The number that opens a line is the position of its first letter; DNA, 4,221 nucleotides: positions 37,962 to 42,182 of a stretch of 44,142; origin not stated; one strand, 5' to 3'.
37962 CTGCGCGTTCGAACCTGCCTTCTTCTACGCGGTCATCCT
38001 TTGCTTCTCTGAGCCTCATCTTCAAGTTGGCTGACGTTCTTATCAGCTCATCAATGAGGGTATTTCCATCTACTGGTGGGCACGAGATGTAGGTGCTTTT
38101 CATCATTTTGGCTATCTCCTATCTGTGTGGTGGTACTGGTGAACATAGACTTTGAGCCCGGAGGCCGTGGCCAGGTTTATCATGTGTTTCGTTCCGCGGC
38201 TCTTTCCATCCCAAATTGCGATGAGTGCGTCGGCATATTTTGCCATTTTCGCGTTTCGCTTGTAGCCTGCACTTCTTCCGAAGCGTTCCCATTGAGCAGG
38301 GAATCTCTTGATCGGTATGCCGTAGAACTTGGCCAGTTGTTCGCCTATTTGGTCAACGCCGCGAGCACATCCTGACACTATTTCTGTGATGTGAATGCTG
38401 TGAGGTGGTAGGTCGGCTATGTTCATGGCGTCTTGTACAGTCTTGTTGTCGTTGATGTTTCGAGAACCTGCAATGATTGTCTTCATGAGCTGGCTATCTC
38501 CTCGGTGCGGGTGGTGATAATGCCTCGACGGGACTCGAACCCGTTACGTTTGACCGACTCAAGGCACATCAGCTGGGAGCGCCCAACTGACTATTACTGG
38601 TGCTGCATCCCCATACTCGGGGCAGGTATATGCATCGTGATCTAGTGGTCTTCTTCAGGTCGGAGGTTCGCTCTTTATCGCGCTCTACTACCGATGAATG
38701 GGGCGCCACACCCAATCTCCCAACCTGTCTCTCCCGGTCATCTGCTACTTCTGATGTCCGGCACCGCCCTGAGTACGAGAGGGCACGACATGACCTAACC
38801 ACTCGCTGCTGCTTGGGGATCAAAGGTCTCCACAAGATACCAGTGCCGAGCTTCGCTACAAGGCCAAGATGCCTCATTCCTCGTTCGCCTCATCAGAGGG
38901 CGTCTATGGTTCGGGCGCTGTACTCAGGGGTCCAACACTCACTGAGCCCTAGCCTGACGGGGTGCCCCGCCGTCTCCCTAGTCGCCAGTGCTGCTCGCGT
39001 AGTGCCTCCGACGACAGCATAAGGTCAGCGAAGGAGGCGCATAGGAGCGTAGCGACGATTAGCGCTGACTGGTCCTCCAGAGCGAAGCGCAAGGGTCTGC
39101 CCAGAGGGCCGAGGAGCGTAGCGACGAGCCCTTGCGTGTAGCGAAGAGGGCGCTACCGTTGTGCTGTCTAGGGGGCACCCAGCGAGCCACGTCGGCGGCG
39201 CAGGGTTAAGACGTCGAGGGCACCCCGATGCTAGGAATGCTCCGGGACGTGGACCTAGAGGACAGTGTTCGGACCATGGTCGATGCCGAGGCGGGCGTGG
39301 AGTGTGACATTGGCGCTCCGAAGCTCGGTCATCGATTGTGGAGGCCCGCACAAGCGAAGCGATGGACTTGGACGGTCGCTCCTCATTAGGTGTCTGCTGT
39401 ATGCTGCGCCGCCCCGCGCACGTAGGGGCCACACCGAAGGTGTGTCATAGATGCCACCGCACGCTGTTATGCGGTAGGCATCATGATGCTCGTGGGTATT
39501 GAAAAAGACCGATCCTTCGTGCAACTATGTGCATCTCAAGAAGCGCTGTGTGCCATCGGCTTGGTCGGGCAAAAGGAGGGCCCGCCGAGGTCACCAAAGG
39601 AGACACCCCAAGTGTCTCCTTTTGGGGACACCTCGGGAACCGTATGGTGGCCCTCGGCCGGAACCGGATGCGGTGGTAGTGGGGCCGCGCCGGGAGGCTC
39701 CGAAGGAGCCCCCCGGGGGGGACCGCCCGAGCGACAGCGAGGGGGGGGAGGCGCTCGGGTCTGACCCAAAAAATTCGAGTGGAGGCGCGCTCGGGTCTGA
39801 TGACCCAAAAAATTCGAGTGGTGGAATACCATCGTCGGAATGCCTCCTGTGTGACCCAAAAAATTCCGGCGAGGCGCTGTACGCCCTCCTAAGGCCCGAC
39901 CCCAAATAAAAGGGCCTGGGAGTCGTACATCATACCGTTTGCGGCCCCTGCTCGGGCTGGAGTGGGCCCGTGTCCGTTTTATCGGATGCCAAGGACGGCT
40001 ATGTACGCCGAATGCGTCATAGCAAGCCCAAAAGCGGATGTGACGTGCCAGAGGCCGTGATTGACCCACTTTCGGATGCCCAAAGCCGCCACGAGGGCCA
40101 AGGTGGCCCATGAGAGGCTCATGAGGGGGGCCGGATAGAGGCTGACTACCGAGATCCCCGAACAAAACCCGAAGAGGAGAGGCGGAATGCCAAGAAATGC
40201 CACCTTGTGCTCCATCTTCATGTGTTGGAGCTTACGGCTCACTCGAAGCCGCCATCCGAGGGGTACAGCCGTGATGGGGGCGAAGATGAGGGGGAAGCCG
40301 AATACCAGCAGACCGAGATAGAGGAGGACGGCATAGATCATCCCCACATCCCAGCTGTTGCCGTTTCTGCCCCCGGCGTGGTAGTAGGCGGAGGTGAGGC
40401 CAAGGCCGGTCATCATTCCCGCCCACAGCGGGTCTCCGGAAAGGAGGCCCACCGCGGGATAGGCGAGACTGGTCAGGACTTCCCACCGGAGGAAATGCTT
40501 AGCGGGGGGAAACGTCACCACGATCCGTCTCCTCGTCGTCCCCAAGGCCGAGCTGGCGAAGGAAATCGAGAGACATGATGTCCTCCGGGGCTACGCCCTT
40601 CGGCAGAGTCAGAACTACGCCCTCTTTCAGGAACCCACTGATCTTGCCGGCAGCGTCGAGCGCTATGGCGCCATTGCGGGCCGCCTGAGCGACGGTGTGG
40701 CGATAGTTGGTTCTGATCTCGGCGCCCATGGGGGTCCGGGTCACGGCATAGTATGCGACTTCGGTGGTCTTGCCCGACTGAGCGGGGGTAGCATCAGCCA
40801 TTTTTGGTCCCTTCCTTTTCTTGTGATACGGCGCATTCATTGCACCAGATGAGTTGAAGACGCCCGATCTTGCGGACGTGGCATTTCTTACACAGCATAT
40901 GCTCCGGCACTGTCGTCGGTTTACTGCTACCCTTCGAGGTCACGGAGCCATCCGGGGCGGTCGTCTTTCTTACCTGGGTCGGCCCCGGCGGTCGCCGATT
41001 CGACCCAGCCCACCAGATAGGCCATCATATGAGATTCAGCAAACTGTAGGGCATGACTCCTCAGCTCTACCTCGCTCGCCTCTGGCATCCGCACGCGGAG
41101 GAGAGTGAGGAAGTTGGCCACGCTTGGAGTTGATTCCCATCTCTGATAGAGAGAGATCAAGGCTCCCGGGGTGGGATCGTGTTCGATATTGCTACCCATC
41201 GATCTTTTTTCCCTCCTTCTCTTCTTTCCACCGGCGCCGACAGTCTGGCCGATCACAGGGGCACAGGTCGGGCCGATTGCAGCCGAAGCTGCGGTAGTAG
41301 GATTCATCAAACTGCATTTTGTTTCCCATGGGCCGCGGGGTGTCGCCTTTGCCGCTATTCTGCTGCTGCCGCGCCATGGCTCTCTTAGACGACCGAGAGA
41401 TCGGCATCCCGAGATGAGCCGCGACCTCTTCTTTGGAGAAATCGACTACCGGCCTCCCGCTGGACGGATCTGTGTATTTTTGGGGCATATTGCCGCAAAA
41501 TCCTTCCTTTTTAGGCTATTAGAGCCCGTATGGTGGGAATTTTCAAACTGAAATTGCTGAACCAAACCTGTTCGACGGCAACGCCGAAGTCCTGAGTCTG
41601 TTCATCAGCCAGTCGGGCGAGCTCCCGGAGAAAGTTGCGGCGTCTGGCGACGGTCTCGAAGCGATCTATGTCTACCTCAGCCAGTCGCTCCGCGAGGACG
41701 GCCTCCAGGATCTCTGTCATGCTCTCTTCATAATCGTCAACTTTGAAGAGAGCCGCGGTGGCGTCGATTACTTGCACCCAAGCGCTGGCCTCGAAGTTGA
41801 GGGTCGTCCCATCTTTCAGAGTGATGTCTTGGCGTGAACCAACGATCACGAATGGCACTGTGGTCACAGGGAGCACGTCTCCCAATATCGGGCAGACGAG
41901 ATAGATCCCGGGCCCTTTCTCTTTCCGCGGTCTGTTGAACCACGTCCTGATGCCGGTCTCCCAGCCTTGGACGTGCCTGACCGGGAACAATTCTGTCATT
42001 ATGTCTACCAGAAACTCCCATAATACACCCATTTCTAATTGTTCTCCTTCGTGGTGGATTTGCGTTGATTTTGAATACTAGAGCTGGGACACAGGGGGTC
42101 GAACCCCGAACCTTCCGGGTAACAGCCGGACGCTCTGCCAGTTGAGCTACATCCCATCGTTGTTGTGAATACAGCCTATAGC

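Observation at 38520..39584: About 1 kb GC-rich, ORF-free, hairpin-dense block between late and early modules: candidate large structured RNA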

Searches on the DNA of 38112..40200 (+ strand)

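Call 6: search_rna_families(source=window, start=38300, end=40200, threshold=evalue, max_evalue=10, show_alignments=4)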
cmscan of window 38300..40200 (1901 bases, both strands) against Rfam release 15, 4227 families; matches with E-value up to 10: 5.
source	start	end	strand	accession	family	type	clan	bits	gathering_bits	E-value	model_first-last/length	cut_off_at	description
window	38521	38566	-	RF01684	mascRNA-menRNA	Gene;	-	20.7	42.5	0.41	1-56/56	no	MALAT1-associated small cytoplasmic RNA/MEN beta RNA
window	39274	39341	+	RF00902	mir-791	Gene; miRNA;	-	18.8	70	1.9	1-86/86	no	mir-791 microRNA precursor family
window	39900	39944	-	RF00315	snoJ33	Gene; snRNA; snoRNA; CD-box;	-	17.3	45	3.4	1-81/81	no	Small nucleolar RNA J33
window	39109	39161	+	RF02987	GA-cis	Gene; sRNA;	-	17.2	34.7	2.1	1-88/88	no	GA-cis RNA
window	38897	38950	-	RF00593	snoU83B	Gene; snRNA; snoRNA; CD-box;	-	16.2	35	5.4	1-94/94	no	Small nucleolar RNA U83B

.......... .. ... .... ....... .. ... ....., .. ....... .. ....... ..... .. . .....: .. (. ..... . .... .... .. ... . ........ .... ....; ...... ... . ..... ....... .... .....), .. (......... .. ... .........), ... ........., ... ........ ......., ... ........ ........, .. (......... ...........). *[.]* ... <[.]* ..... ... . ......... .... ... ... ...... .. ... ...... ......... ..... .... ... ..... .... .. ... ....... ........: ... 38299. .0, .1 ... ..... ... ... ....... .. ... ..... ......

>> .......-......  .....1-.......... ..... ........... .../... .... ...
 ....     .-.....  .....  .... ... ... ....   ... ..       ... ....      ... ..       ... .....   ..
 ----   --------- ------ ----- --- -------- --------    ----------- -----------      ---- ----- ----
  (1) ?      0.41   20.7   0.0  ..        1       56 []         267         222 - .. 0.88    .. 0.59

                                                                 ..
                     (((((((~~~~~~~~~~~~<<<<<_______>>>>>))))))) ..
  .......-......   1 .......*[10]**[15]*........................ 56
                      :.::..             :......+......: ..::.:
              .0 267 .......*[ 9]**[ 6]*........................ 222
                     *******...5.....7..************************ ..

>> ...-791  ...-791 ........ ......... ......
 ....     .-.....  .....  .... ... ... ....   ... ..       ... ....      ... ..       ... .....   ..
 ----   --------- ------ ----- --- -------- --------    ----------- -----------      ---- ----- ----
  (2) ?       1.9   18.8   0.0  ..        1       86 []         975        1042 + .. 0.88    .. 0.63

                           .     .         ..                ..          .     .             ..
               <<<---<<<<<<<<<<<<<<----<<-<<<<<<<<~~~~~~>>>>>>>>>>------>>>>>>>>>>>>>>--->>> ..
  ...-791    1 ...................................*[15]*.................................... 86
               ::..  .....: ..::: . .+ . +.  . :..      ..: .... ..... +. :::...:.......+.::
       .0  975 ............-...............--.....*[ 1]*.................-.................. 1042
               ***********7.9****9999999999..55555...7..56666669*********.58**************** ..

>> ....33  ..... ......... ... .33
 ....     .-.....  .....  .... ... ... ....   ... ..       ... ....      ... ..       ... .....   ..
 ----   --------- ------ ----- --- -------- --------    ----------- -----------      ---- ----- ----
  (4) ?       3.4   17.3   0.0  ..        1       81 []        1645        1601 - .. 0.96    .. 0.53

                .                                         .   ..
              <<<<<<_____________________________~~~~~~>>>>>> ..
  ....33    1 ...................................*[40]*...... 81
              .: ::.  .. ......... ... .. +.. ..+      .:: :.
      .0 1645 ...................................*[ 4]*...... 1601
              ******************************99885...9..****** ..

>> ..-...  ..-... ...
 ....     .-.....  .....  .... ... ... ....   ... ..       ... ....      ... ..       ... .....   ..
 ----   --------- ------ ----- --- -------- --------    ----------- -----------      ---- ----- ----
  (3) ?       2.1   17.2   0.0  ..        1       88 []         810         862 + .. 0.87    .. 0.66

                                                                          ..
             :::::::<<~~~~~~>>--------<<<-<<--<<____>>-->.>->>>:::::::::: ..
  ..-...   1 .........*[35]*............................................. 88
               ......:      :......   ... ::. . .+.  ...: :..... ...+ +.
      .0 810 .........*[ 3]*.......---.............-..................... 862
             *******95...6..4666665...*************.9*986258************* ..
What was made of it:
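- On GOLLD / ROOL / HEARO / OLE / raiA (Rfam): No hit at E<=10 in 38300-40200 on either strand (call 6).
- The tRNA-like minihelix lies on the sense strand directly before the first gene (call 6).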

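Call 7: search_dna_similar(query=window:38400-40000:+, collection=phages, mode=distant, max_rows=30)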
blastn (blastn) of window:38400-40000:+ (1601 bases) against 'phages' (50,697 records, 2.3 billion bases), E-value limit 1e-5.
No match.
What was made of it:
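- Tried and rejected: blastn of the region against 50,697 phage records: no match (call 7).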

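Call 51: search_rna_families(source=L039, start=1700, end=3700, threshold=evalue, max_evalue=5)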
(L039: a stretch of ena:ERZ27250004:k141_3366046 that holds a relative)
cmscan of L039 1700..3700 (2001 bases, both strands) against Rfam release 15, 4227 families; matches with E-value up to 5: 2.
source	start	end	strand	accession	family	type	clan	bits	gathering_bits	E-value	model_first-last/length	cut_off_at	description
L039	2901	2979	-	RF04017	mir-4864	Gene; miRNA;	-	19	100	1.8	1-81/81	no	mir-4864 microRNA precursor family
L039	3442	3504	+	RF00262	sar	Gene; antisense;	-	18.1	43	2.4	1-68/68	no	sar RNA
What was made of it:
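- On GOLLD / ROOL / HEARO / OLE / raiA (Rfam): No hit in the homologous L039 region at E<=5 (call 51).
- On tRNA / tRNA-like 3' element: It is not conserved in L039 (call 51).
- Closest known: Rod-shaped RNAs: viroids, Obelisks, 6S RNA and long hairpin RNAs. Different: It has no ribozyme or 6S match (calls 6, 51).
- The minihelix is below threshold and absent from L039 (calls 6, 51).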

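Call 98: search_rna_families(sources=[L039, L040], threshold=gathering)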
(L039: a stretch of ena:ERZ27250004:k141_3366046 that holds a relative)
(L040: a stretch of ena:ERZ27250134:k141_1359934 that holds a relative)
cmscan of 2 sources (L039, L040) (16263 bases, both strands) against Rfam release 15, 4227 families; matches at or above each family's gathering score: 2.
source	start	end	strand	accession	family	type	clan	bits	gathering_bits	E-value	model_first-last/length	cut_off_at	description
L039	9869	9940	+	RF00005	tRNA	Gene; tRNA;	CL00001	56.5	29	4.1e-10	1-71/71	no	tRNA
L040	5424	5495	+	RF00005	tRNA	Gene; tRNA;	CL00001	56.5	29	4.1e-10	1-71/71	no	tRNA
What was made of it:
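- L039 gave none at E<=5 in its region (call 51), and across the whole locus only a tRNA at gathering (call 98).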

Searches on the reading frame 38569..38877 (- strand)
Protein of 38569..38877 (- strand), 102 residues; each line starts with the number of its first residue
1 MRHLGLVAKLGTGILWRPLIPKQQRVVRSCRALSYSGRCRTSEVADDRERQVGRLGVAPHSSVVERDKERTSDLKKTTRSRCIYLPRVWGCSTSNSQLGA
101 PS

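Call 88: search_protein_families(library=phrogs, proteins=[window:38569-38877:-], max_evalue=0.1)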
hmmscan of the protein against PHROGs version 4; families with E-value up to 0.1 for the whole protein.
window:38569-38877:- (102 aa): 0 families

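Call 89: search_protein_families(library=pfam, proteins=[window:38569-38877:-], max_evalue=0.1)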
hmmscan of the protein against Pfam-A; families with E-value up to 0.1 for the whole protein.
window:38569-38877:- (102 aa): 0 families

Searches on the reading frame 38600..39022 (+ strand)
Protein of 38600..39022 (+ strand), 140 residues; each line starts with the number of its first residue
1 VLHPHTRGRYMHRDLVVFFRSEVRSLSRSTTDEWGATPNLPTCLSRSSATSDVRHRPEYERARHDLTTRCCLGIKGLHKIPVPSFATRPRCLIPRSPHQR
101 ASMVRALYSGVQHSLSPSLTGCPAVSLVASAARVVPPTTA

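Call 88: search_protein_families(library=phrogs, proteins=[window:38600-39022:+], max_evalue=0.1)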
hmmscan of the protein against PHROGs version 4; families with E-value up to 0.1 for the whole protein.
window:38600-39022:+ (140 aa): 0 families

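Call 89: search_protein_families(library=pfam, proteins=[window:38600-39022:+], max_evalue=0.1)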
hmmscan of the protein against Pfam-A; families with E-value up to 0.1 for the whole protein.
window:38600-39022:+ (140 aa): 0 families
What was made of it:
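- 38487..39978 (.): Whole non-coding junction between the last late-side gene (membrane protein, 39979-40521, -) and the first early gene (SLOG/YAcAr, 38112-38486, -). ORFs inside have no Pfam or PHROG hit (calls 88, 89).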

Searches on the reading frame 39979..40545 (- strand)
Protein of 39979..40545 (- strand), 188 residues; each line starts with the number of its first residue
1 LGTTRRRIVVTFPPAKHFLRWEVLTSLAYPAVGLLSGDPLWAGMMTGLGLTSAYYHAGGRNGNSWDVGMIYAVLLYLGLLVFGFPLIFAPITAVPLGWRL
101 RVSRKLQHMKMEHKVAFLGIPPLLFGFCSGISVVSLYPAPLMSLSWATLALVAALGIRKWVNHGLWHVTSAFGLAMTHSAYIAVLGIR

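Call 19: find_encoding_contigs(protein=window:39979-40545:-, flank=4000, max_places=10)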
Protein window:39979-40545:- (188 aa): no gene with exactly this product is on record in the collection.

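Call 34: search_protein_families(library=pfam, proteins=[window:39979-40521:-], max_evalue=0.01)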
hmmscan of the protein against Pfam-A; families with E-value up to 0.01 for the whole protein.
window:39979-40521:- (180 aa): 0 families

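Call 42: find_homologous_proteins(query=window:39979-40521:-, max_evalue=1e-8)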
Query window:39979-40521:- (180 aa): 4 proteins with E <= 1e-8 among 484 candidates.
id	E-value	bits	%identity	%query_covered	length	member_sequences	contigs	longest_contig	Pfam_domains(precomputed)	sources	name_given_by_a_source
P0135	1.8e-113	395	99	100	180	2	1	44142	-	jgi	-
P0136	5.2e-27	113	46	92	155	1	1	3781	-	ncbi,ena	-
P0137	8.3e-25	106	46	83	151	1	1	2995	-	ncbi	-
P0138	1.5e-20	92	42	90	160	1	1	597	-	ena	-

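Call 43: find_encoding_contigs(protein=P0136, flank=5000, max_places=5)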
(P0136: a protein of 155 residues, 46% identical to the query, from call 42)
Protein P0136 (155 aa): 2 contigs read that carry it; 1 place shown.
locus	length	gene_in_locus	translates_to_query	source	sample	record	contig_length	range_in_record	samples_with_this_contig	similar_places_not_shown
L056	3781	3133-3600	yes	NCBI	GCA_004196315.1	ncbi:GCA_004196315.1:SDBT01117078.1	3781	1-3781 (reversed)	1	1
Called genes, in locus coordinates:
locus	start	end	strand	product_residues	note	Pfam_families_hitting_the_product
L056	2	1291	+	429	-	?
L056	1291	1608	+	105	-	-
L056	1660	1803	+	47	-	-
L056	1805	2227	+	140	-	PF00583:Acetyltransf_1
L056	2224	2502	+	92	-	-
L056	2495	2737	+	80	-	-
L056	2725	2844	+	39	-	-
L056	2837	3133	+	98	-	-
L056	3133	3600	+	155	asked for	-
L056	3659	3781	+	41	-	?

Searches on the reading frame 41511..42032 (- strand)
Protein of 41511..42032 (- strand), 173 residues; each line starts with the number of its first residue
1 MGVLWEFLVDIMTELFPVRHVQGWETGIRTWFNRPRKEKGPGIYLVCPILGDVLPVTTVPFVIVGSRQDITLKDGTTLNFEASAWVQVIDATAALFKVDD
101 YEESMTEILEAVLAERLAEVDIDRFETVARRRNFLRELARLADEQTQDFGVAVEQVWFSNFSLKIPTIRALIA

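Call 34: search_protein_families(library=pfam, proteins=[window:41511-42032:-], max_evalue=0.01)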
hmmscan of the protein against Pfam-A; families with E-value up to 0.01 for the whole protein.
window:41511-42032:- (173 aa): 2 families
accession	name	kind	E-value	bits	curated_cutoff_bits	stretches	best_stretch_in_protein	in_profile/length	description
PF01145.31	Band_7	-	1.9e-14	54.6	23.6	1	21-156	3-140/176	SPFH domain / Band 7 family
PF13421.11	Band_7_1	-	0.00081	19.5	24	1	82-163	114-195/211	SPFH domain-Band 7 family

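Call 35: find_homologous_proteins(query=window:41511-42032:-, max_evalue=1e-15)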
Query window:41511-42032:- (173 aa): 14 proteins with E <= 1e-15 among 331 candidates.
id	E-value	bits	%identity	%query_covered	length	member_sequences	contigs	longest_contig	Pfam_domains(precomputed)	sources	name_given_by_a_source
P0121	4.4e-109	380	100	100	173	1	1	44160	PF01145.32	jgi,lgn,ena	-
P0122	3.0e-86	306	79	99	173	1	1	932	PF01145.32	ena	-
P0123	6.5e-86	304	78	99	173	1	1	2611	PF01145.32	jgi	jgi:hypothetical protein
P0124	5.9e-84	298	78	99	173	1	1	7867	PF01145.32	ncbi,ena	-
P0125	7.7e-84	298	77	99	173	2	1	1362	PF01145.32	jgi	-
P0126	9.4e-84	297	76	99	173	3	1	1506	PF01145.32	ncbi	-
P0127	1.5e-83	297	76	99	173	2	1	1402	PF01145.32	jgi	jgi:regulator of protease activity HflC (stomatin/prohibitin superfamily)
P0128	2.1e-83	296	76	99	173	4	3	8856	PF01145.32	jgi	-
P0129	3.6e-83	296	77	99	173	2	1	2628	PF01145.32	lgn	-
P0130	1.7e-82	293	76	100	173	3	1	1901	PF01145.32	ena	-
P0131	3.8e-82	292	77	99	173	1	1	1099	PF01145.32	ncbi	-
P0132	1.3e-81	290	73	100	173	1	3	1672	PF01145.32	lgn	-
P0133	1.7e-80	287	74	100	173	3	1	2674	PF01145.32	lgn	-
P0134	5.9e-29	119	41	99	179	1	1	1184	PF01145.32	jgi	jgi:regulator of protease activity HflC (stomatin/prohibitin superfamily)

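Call 36: find_encoding_contigs(protein=P0124, flank=8000, max_places=5)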
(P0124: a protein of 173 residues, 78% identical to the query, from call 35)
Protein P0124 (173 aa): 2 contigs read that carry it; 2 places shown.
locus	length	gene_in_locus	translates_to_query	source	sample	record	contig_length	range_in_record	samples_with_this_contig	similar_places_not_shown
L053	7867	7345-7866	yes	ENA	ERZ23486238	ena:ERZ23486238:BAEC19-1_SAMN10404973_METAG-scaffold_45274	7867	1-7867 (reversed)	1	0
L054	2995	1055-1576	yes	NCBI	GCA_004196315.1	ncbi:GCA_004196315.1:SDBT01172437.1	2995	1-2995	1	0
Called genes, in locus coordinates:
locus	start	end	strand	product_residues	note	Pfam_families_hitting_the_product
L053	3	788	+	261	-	?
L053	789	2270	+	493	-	-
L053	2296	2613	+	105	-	-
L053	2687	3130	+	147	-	-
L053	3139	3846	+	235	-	-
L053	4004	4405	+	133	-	-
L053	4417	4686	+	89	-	-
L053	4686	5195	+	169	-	-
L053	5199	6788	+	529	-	PF13385:Laminin_G_3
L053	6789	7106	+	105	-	-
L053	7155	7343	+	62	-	-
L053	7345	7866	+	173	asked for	PF01145:Band_7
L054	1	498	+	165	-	?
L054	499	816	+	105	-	-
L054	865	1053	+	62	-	-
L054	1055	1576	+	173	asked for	PF01145:Band_7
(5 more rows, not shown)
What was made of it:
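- Contigs of relatives break just after the last late gene (calls 36, 43).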

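Call 37: find_encoding_contigs(protein=P0133, flank=8000, max_places=5)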
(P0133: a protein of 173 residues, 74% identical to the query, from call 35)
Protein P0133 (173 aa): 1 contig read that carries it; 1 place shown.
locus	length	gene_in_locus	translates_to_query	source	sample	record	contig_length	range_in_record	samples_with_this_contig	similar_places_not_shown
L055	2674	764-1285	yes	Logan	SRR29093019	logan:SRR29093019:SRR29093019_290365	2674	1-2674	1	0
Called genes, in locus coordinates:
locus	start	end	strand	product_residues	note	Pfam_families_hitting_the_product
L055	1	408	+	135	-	?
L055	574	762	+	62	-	-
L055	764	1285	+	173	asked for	PF01145:Band_7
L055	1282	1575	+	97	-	-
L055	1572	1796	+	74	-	-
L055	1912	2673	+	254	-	?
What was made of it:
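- Tried and rejected: Band_7 relatives (73-79% identity) and membrane-protein relatives exist, but their contigs stop before the rod (calls 35-37, 42, 43).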

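Call 39: find_related_loci(query=A2, collection=viral_contigs, flank=6000)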
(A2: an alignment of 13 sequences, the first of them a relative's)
Query A2 (173 aa) in viral_contigs; peptide patterns used: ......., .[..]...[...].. (x = any residue, [..] = any of these).
73 stretches matched a pattern, but none encodes a relative of the query by tblastn (E <= 1e-3).

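Call 84: search_dna_similar(query=window:41511-42032:-, collection=phages, mode=protein, max_rows=20)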
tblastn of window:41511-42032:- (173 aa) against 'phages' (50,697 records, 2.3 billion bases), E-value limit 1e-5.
Records with a match: 1; places in all: 1; records where one place covers at least 80% of the query: 1.
Best place of each record, by identity: <60% 1.
By first word of the organism name: Caudoviricetes 1.
By host as written in the record: - 1.
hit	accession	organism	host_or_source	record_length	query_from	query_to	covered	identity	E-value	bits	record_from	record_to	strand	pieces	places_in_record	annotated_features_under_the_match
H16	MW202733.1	Caudoviricetes sp.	Manatee Spring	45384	2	172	99%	38.0%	2e-25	107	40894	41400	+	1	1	prohibitin-like protein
